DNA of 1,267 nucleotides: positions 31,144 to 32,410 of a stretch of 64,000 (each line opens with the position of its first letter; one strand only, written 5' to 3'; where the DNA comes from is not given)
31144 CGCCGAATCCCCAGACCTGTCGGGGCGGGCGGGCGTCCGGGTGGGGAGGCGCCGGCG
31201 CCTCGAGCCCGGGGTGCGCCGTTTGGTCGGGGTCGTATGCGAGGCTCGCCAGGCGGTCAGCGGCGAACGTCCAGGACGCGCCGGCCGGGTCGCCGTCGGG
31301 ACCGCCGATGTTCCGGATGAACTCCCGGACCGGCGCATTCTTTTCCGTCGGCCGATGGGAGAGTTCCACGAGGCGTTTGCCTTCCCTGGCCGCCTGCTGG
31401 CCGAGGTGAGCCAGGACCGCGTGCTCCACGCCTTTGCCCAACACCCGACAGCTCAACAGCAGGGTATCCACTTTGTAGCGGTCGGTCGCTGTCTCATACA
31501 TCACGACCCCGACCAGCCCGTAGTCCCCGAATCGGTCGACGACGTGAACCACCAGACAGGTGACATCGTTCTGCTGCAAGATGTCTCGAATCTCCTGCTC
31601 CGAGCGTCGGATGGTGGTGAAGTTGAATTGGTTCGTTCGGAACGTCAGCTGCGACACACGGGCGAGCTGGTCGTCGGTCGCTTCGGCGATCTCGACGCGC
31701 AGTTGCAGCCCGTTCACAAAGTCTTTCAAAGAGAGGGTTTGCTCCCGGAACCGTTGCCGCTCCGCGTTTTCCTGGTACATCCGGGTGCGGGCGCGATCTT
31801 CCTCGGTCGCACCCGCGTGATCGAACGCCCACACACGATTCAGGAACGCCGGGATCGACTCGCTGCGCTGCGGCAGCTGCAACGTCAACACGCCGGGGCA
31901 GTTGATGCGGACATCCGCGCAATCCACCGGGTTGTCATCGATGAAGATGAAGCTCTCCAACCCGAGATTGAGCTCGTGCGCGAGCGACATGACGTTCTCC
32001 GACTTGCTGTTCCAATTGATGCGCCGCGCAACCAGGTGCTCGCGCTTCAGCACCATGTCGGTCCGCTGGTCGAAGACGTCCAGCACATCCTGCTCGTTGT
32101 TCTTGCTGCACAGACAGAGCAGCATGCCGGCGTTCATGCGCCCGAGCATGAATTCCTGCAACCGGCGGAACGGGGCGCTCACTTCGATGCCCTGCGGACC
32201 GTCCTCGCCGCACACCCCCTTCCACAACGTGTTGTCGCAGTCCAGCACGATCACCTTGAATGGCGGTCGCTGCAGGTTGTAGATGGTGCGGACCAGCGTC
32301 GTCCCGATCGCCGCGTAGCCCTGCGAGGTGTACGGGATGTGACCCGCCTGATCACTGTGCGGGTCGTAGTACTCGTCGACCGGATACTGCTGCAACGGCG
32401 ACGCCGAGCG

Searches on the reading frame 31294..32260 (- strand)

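Call 23: search_dna_similar(query=window:31294-32260:-, collection=plasmids, mode=protein, max_rows=40, max_evalue=1e-10)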
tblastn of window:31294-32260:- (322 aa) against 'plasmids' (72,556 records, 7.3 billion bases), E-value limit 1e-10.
Records with a match: 206; places in all: 209; records where one place covers at least 80% of the query: 205.
Best place of each record, by identity: <60% 206.
By first word of the organism name: Bacillus 52; Sinorhizobium 40; Streptomyces 39; Ralstonia 15; Clostridium 13; Rhodococcus 5; Rhizobium 5; Nocardia 3; Burkholderia 2; Methylosinus 2; and 26 more.
By predicted mobility (MOB-suite, as given by PLSDB): non-mobilizable 127; mobilizable 74; conjugative 5.
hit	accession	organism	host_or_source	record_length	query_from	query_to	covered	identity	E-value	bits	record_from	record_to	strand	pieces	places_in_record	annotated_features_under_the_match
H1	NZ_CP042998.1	Aquisphaera giovannonii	-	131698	1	318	99%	56.0%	3e-110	358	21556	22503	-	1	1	HAD-IIIC family phosphatase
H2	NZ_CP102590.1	Niallia taxi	-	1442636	1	315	98%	54.3%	3e-108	353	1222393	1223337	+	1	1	none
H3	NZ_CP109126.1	Streptomyces anulatus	-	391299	1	315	98%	52.8%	1e-101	334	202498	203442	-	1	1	SDR family NAD(P)-dependent oxidoreductase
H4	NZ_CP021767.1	Ralstonia solanacearum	Solanum lycopersicum,Tomato with ...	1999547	2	320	99%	51.4%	7e-101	332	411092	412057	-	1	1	none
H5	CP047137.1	Ralstonia solanacearum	Potato,Single cell,tuber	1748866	2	320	99%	51.4%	9e-101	331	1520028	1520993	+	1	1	HAD-IIIC family phosphatase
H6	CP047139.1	Ralstonia solanacearum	Potato,Single cell,tuber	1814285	2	320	99%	51.4%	2e-100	330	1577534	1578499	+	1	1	HAD-IIIC family phosphatase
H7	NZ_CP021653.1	Ralstonia solanacearum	Solanum lycopersicum,Tomato with ...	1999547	2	320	99%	51.4%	2e-100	330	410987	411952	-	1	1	none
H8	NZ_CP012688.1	Ralstonia solanacearum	Solanum commersonii,whole organism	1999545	2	320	99%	51.4%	2e-100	330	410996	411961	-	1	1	none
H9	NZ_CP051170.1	Ralstonia pseudosolanacearum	Whole organism,potato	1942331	1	320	99%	50.3%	1e-99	328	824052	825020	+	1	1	none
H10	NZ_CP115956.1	Ralstonia pseudosolanacearum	Solanum tuberosum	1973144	1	320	99%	50.3%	1e-99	328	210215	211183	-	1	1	none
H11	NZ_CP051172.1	Ralstonia pseudosolanacearum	Whole organism,potato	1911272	1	320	99%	50.3%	2e-99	328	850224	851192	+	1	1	none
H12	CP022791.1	Ralstonia solanacearum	Solanum tuberosum,single cell,Potato ...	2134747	1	320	99%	50.0%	8e-100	328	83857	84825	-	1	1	hypothetical protein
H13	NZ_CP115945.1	Ralstonia syzygii R24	Syzygium aromaticum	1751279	2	320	99%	50.2%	3e-99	327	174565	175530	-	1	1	none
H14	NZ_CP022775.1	Ralstonia solanacearum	Solanum tuberosum,single cell,Potato ...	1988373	1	320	99%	48.8%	1e-96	319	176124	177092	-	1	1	none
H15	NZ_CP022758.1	Ralstonia solanacearum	Solanum tuberosum,single cell,Potato ...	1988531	1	320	99%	48.8%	1e-96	319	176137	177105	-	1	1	none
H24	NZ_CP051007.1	Streptomyces griseofuscus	-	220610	2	320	99%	41.4%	6e-71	245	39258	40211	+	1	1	HAD-IIIC family phosphatase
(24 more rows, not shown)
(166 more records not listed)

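Call 24: get_annotated_region(hit=H5, flank=15000)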
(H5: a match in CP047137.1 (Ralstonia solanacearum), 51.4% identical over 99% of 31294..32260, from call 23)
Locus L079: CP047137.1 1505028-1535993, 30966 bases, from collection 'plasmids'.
description: Ralstonia solanacearum strain CFBP 8697 plasmid unnamed, complete sequence
organism: Ralstonia solanacearum (NCBI taxid 305)
taxonomy: Bacteria; Pseudomonadota; Betaproteobacteria; Burkholderiales; Burkholderiaceae; Ralstonia; Ralstonia solanacearum
host: -; source: Potato,Single cell,tuber; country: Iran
typing (MOB-suite, as given by PLSDB): mobilizable; relaxase MOBP
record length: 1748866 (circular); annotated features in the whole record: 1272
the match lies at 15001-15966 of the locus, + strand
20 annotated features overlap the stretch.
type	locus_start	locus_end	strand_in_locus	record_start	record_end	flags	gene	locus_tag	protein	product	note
CDS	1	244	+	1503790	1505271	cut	-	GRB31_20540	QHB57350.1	AMP nucleosidase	-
CDS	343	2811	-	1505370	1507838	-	-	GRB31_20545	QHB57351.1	hypothetical protein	-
CDS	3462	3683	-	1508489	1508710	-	-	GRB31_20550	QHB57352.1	hypothetical protein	-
CDS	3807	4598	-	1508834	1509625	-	-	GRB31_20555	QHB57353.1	phytanoyl-CoA dioxygenase family protein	-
CDS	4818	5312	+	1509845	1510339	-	-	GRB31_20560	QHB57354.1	acyl-CoA thioesterase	-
CDS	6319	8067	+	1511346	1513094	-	-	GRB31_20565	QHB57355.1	AMP-binding protein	-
CDS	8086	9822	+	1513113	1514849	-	-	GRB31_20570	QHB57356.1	acyl-CoA dehydrogenase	-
CDS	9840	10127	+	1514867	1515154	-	-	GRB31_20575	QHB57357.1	acyl carrier protein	-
CDS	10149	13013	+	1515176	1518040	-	-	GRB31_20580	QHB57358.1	hypothetical protein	-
CDS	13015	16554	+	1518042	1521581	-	-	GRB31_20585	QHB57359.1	HAD-IIIC family phosphatase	-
CDS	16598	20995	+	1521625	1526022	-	-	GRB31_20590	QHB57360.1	acyltransferase domain-containing protein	-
CDS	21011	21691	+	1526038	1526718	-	-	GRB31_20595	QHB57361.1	alpha/beta fold hydrolase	-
CDS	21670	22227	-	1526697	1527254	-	-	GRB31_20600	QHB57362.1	disulfide bond formation protein B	-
CDS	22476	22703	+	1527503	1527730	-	-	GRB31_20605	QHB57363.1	hypothetical protein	-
CDS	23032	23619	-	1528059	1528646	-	-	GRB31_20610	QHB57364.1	chorismate mutase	-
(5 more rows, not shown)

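Call 25: get_annotated_region(hit=H1, flank=15000)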
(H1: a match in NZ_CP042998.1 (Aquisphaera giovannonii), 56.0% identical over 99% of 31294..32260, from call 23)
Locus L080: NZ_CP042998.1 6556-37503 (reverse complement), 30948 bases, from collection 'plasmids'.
description: Aquisphaera giovannonii strain OJF2 plasmid pOJF2_1, complete sequence
organism: Aquisphaera giovannonii (NCBI taxid 406548)
taxonomy: Bacteria; Planctomycetota; Planctomycetia; Isosphaerales; Isosphaeraceae; Aquisphaera; Aquisphaera giovannonii
host: -; source: -; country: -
typing (MOB-suite, as given by PLSDB): non-mobilizable; replicon rep_cluster_171
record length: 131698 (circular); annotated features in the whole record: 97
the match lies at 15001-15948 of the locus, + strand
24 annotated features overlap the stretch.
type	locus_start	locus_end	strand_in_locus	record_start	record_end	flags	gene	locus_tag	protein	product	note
CDS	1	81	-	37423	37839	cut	-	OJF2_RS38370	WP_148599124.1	SxtJ family membrane protein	-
CDS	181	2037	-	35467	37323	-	-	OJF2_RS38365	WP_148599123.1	carbamoyltransferase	-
CDS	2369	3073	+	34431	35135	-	-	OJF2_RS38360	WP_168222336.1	exosortase C-terminal domain/associated protein EpsI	GO:0008150 - biological_process [Evidence IEA]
CDS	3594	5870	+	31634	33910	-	-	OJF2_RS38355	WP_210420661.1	polysaccharide biosynthesis tyrosine autokinase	GO:0045226 - extracellular polysaccharide biosynthetic process [Evidence IEA]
CDS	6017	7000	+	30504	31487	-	-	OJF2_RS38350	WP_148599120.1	exosortase/archaeosortase family protein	-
CDS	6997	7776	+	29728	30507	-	-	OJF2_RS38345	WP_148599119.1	WecB/TagA/CpsF family glycosyltransferase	GO:0043163 - cell envelope organization [Evidence IEA]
CDS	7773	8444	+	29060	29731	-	-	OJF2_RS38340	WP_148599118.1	HAD family hydrolase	-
CDS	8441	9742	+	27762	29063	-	-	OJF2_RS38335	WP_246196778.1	glycosyltransferase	-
CDS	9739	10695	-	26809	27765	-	-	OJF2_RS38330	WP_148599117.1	NAD(P)-dependent oxidoreductase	-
CDS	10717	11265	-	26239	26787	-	rfbC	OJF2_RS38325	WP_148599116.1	dTDP-4-dehydrorhamnose 3,5-epimerase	GO:0019305 - dTDP-rhamnose biosynthetic process [Evidence IEA]; GO:0009243 - O antigen biosynthetic process [Evidence ...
CDS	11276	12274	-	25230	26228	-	-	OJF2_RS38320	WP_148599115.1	SDR family oxidoreductase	-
CDS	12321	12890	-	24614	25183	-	-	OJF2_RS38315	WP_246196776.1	sugar phosphate nucleotidyltransferase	GO:0009058 - biosynthetic process [Evidence IEA]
CDS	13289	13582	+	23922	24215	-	-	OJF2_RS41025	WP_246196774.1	hypothetical protein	-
CDS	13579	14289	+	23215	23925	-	-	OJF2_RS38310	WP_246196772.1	glycosyltransferase family 2 protein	-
CDS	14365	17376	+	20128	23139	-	-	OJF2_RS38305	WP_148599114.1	HAD-IIIC family phosphatase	-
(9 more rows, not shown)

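Call 26: search_dna_similar(query=window:31294-32260:-, collection=plasmids, mode=protein, max_rows=60, max_evalue=1e-10, rows=spread)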
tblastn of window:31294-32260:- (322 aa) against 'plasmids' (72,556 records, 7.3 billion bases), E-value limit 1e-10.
Records with a match: 206; places in all: 209; records where one place covers at least 80% of the query: 205.
Best place of each record, by identity: <60% 206.
By first word of the organism name: Bacillus 52; Sinorhizobium 40; Streptomyces 39; Ralstonia 15; Clostridium 13; Rhodococcus 5; Rhizobium 5; Nocardia 3; Burkholderia 2; Methylosinus 2; and 26 more.
By predicted mobility (MOB-suite, as given by PLSDB): non-mobilizable 127; mobilizable 74; conjugative 5.
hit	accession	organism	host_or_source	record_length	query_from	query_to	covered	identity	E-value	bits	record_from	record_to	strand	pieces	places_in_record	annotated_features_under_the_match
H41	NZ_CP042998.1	Aquisphaera giovannonii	-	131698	1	318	99%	56.0%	3e-110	358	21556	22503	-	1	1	HAD-IIIC family phosphatase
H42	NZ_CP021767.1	Ralstonia solanacearum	Solanum lycopersicum,Tomato with ...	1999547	2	320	99%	51.4%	7e-101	332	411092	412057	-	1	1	none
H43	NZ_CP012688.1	Ralstonia solanacearum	Solanum commersonii,whole organism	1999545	2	320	99%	51.4%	2e-100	330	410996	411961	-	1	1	none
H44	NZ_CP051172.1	Ralstonia pseudosolanacearum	Whole organism,potato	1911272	1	320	99%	50.3%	2e-99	328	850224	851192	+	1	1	none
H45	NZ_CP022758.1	Ralstonia solanacearum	Solanum tuberosum,single cell,Potato ...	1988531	1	320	99%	48.8%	1e-96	319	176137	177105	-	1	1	none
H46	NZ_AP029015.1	Ralstonia pseudosolanacearum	-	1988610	1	320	99%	48.8%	1e-96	319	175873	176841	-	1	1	none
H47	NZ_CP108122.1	Streptomyces sp. NBC_00209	-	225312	2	320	99%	44.2%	6e-79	268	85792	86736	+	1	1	HAD-IIIC family phosphatase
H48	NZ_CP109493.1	Streptomyces sp. NBC_01435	-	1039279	2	319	99%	39.5%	3e-66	232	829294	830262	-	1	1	record has no annotation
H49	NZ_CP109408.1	Kitasatospora sp. NBC_01519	-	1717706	2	314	97%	39.2%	5e-62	219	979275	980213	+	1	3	record has no annotation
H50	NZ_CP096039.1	Rhodococcus pyridinivorans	cell culture,soil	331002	2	322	100%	37.7%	7e-55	199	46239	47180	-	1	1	type I polyketide synthase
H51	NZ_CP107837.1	Streptomyces sp. NBC_00523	-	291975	2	319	99%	36.8%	3e-54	197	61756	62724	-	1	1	HAD-IIIC family phosphatase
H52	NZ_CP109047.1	Streptomyces sp. NBC_00637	-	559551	2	315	98%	36.1%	8e-54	196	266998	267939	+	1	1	FkbM family methyltransferase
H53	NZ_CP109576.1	Streptomyces sp. NBC_01369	-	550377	2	320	99%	35.4%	3e-49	183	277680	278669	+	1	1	HAD-IIIC family phosphatase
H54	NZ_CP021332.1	Maritalea myrionectae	pure culture,Lava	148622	2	319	99%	34.8%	2e-49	183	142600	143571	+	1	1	HAD-IIIC family phosphatase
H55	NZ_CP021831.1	Sinorhizobium meliloti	Medicago truncatula,Single Cell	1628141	2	319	99%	33.9%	3e-53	194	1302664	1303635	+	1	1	none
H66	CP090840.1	Streptomyces viridifaciens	Whole organism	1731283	2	308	95%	34.1%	3e-33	136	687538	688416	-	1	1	HAD-IIIC family phosphatase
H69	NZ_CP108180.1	Streptomyces canus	-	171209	2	308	95%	31.7%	5e-34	139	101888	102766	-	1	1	HAD-IIIC family phosphatase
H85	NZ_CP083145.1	Bacillus thuringiensis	whole organism,Biopesticide Agree WP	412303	2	308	95%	28.9%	2e-28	122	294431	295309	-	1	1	HAD-IIIC family phosphatase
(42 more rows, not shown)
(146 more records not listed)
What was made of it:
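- The FkbH domain is of the type fused into larger carrier-bearing proteins, 44-56% identical to such proteins and 29-34% to ZmaN-type FkbH (calls 23, 26).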

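Call 27: get_annotated_region(hit=H85, flank=20000)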
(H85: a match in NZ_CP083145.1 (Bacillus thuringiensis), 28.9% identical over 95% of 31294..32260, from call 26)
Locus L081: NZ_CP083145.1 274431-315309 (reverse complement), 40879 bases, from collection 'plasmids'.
description: Bacillus thuringiensis strain GC-91 plasmid pCH_186-a, complete sequence
organism: Bacillus thuringiensis (NCBI taxid 1428)
taxonomy: Bacteria; Bacillota; Bacilli; Bacillales; Bacillaceae; Bacillus; Bacillus thuringiensis
host: -; source: whole organism,Biopesticide Agree WP; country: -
typing (MOB-suite, as given by PLSDB): non-mobilizable; replicon rep_cluster_125,rep_cluster_1721; mating-pair formation MPF_T
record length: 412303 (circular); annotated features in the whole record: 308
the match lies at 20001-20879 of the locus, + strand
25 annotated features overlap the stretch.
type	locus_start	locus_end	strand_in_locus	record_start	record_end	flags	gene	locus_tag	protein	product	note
CDS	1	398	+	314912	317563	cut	-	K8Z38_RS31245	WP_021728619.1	condensation domain-containing protein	-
CDS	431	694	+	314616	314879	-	-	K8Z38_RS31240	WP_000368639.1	phosphopantetheine-binding protein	-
CDS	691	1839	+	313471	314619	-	-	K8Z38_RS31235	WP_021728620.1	acyl-CoA dehydrogenase family protein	-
CDS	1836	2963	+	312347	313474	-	-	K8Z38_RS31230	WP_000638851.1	GNAT family N-acetyltransferase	-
CDS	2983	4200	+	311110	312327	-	-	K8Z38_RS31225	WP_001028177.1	ACP S-malonyltransferase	GO:0006633 - fatty acid biosynthetic process [Evidence IEA]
CDS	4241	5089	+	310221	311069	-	-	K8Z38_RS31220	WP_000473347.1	3-hydroxyacyl-CoA dehydrogenase family protein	-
CDS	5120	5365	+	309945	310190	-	-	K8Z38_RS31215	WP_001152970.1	phosphopantetheine-binding protein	-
CDS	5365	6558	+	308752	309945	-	-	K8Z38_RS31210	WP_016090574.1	acyl-CoA dehydrogenase family protein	-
CDS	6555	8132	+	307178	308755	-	zmaJ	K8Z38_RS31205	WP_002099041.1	zwittermicin A synthase ZmaJ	-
CDS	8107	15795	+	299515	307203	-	-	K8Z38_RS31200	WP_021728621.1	hybrid non-ribosomal peptide synthetase/type I polyketide synthase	-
CDS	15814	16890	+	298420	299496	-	-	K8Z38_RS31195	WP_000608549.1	LLM class flavin-dependent oxidoreductase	-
CDS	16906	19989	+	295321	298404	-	-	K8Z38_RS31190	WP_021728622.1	cyclic peptide export ABC transporter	GO:0015833 - peptide transport [Evidence IEA]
CDS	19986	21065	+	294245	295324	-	-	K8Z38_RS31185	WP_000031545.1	HAD-IIIC family phosphatase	-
CDS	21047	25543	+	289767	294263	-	-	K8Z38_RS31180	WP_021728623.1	non-ribosomal peptide synthetase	-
CDS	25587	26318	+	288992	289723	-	-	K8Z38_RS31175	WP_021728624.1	alpha/beta fold hydrolase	-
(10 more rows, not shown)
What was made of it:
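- The zwittermicin cluster fetched here has a single HADH gene (zmaG) alongside two ACAD genes, an FkbH gene and an A gene (call 27).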

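Call 28: get_annotated_region(hit=H47, flank=8000)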
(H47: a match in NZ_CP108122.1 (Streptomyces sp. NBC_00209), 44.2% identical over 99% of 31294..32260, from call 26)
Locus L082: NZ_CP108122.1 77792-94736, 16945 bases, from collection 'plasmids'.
description: Streptomyces sp. NBC_00209 plasmid unnamed1, complete sequence
organism: Streptomyces sp. NBC_00209 (NCBI taxid 2975682)
taxonomy: Bacteria; Actinomycetota; Actinomycetes; Kitasatosporales; Streptomycetaceae; Streptomyces; Streptomyces sp. NBC 00209
host: -; source: -; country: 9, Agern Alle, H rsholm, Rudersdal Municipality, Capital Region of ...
typing (MOB-suite, as given by PLSDB): non-mobilizable
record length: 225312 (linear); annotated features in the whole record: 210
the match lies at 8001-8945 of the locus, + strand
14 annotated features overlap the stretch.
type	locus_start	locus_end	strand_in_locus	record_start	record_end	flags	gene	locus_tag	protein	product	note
CDS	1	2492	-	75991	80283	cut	-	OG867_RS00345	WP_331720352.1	glycoside hydrolase family 38 C-terminal domain-containing protein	GO:0006013 - mannose metabolic process [Evidence IEA]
CDS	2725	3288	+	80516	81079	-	rfbC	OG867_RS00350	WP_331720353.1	dTDP-4-dehydrorhamnose 3,5-epimerase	-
CDS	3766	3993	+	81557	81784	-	-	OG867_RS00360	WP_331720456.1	acyl carrier protein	-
CDS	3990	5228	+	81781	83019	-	-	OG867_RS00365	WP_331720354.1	glycosyltransferase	-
CDS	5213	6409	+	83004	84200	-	-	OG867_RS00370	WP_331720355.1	glycosyltransferase family 4 protein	-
CDS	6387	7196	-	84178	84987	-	-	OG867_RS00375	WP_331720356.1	thioesterase domain-containing protein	GO:0009058 - biosynthetic process [Evidence IEA]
CDS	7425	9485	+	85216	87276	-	-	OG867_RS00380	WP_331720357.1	HAD-IIIC family phosphatase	-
CDS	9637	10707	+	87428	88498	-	-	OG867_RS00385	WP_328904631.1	glucose-1-phosphate thymidylyltransferase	GO:0000271 - polysaccharide biosynthetic process [Evidence IEA]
CDS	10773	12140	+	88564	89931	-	-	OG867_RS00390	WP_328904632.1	nucleotide sugar dehydrogenase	GO:0000271 - polysaccharide biosynthetic process [Evidence IEA]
CDS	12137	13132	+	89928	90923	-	-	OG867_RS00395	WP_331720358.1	NAD-dependent epimerase/dehydratase family protein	-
CDS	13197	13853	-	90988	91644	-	-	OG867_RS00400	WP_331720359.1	maleylpyruvate isomerase N-terminal domain-containing protein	-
CDS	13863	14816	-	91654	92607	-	-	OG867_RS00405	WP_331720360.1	IS481 family transposase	-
CDS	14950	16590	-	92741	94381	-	-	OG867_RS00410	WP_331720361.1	glycosyltransferase family 39 protein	-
CDS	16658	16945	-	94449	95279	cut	-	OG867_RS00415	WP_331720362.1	AraC family transcriptional regulator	-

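Call 29: get_annotated_region(hit=H24, flank=8000)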
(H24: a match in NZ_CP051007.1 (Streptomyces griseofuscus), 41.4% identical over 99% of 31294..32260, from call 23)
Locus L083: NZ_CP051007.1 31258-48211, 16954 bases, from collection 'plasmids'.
description: Streptomyces griseofuscus strain DSM 40191 plasmid pSGRIFU1, complete sequence
organism: Streptomyces griseofuscus (NCBI taxid 146922)
taxonomy: Bacteria; Actinomycetota; Actinomycetes; Kitasatosporales; Streptomycetaceae; Streptomyces; Streptomyces griseofuscus
host: -; source: -; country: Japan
typing (MOB-suite, as given by PLSDB): mobilizable; replicon rep_cluster_1915; relaxase MOBF
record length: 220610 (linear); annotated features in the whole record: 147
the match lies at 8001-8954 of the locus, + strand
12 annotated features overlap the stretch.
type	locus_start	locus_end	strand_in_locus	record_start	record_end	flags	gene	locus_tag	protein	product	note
CDS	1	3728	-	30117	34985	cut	-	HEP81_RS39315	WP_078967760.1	beta-ketoacyl synthase N-terminal-like domain-containing protein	-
CDS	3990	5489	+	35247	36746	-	-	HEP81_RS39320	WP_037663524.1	SDR family NAD(P)-dependent oxidoreductase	-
CDS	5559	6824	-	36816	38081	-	-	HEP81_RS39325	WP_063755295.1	MFS transporter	GO:0055085 - transmembrane transport [Evidence IEA]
CDS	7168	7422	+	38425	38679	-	-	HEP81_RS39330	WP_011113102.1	acyl carrier protein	-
CDS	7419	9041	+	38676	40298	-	-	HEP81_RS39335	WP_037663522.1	HAD-IIIC family phosphatase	-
CDS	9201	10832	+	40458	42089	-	-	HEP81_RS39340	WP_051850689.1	PQQ-binding-like beta-propeller repeat protein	-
CDS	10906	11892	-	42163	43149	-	rfbB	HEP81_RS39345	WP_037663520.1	dTDP-glucose 4,6-dehydratase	GO:0019305 - dTDP-rhamnose biosynthetic process [Evidence IEA]; GO:0009243 - O antigen biosynthetic process [Evidence ...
CDS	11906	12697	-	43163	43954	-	-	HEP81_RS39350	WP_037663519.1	alpha/beta fold hydrolase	-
CDS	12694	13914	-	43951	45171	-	-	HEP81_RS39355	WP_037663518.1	cytochrome P450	-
CDS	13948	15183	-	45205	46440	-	-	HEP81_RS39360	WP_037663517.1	class I SAM-dependent methyltransferase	-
CDS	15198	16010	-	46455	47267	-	-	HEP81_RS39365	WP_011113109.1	methyltransferase domain-containing protein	-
CDS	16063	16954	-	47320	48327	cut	-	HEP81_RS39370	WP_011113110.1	aldo/keto reductase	-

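Call 30: get_annotated_region(hit=H51, flank=8000)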
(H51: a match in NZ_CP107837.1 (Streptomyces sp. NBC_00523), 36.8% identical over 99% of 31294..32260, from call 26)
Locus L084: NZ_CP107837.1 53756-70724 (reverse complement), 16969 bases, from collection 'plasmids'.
description: Streptomyces sp. NBC_00523 plasmid unnamed1, complete sequence
organism: Streptomyces sp. NBC_00523 (NCBI taxid 2975765)
taxonomy: Bacteria; Actinomycetota; Actinomycetes; Kitasatosporales; Streptomycetaceae; Streptomyces; Streptomyces sp. NBC 00523
host: -; source: -; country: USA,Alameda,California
typing (MOB-suite, as given by PLSDB): non-mobilizable
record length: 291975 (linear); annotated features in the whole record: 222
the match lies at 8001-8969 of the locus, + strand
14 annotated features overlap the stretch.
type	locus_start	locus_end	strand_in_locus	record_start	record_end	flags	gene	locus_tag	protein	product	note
CDS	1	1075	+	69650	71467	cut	-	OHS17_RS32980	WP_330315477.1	fatty acyl-AMP ligase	-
CDS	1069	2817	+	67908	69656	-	-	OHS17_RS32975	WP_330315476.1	acyl-CoA dehydrogenase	-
CDS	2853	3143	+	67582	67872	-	-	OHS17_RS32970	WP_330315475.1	acyl carrier protein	-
CDS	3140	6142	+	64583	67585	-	-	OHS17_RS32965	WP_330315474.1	beta-ketoacyl synthase N-terminal-like domain-containing protein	-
CDS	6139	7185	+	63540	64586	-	-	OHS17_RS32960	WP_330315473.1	3-oxoacyl-ACP synthase III family protein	-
CDS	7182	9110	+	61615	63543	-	-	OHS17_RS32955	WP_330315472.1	HAD-IIIC family phosphatase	-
CDS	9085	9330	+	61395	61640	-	-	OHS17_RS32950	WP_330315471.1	acyl carrier protein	GO:0006633 - fatty acid biosynthetic process [Evidence IEA]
CDS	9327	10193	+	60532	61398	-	-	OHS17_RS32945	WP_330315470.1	4'-phosphopantetheinyl transferase superfamily protein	-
CDS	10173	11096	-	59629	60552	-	-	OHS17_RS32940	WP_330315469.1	AfsA-related hotdog domain-containing protein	-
CDS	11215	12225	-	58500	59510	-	-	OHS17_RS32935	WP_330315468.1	helix-turn-helix transcriptional regulator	GO:0006355 - regulation of DNA-templated transcription [Evidence IEA]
CDS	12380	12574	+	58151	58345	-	-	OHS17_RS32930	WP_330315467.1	hypothetical protein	-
CDS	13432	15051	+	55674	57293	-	-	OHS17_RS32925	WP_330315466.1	acyl-CoA carboxylase subunit beta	-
CDS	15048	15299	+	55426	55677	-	-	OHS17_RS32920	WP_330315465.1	acyl-CoA carboxylase epsilon subunit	-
CDS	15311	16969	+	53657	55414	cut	-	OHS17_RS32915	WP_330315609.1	biotin carboxylase N-terminal domain-containing protein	-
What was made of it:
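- Tried and rejected: Three Streptomyces plasmid FkbH loci (calls 28-30).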

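Call 31: get_annotated_region(hit=H69, flank=7000)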
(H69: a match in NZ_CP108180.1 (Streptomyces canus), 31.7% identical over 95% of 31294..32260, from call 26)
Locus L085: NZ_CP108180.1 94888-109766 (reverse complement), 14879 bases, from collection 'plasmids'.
description: Streptomyces canus strain NBC_00135 plasmid unnamed1, complete sequence
organism: Streptomyces canus (NCBI taxid 58343)
taxonomy: Bacteria; Actinomycetota; Actinomycetes; Kitasatosporales; Streptomycetaceae; Streptomyces; Streptomyces canus
host: -; source: -; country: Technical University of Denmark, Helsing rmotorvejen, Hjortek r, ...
typing (MOB-suite, as given by PLSDB): non-mobilizable; replicon rep_cluster_1974,rep_cluster_43
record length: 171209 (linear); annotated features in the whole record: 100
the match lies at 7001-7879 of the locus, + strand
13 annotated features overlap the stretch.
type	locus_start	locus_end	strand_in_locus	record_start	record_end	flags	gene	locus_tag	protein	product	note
CDS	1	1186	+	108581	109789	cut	metK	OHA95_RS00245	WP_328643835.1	methionine adenosyltransferase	GO:0006556 - S-adenosylmethionine biosynthetic process [Evidence IEA]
CDS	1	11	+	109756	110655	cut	-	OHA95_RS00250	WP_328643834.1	4'-phosphopantetheinyl transferase superfamily protein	-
CDS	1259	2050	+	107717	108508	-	-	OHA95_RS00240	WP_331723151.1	alpha/beta fold hydrolase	-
CDS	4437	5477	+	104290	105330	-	-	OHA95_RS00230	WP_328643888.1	3-hydroxyacyl-CoA dehydrogenase NAD-binding domain-containing protein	GO:0006631 - fatty acid metabolic process [Evidence IEA]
CDS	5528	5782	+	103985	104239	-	-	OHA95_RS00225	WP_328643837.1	phosphopantetheine-binding protein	-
CDS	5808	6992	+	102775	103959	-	-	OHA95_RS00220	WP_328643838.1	acyl-CoA dehydrogenase family protein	-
CDS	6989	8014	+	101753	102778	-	-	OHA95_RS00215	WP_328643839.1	HAD-IIIC family phosphatase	-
CDS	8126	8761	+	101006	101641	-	-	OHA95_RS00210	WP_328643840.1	hypothetical protein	-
CDS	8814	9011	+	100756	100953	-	-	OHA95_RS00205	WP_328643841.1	hypothetical protein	-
CDS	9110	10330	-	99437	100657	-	-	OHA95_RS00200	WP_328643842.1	cytochrome P450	-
CDS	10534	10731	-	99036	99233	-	-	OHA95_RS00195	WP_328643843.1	ferredoxin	-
CDS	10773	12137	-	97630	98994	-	-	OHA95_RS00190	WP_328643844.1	FAD-dependent oxidoreductase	-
CDS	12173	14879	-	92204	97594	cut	-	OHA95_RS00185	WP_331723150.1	type I polyketide synthase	-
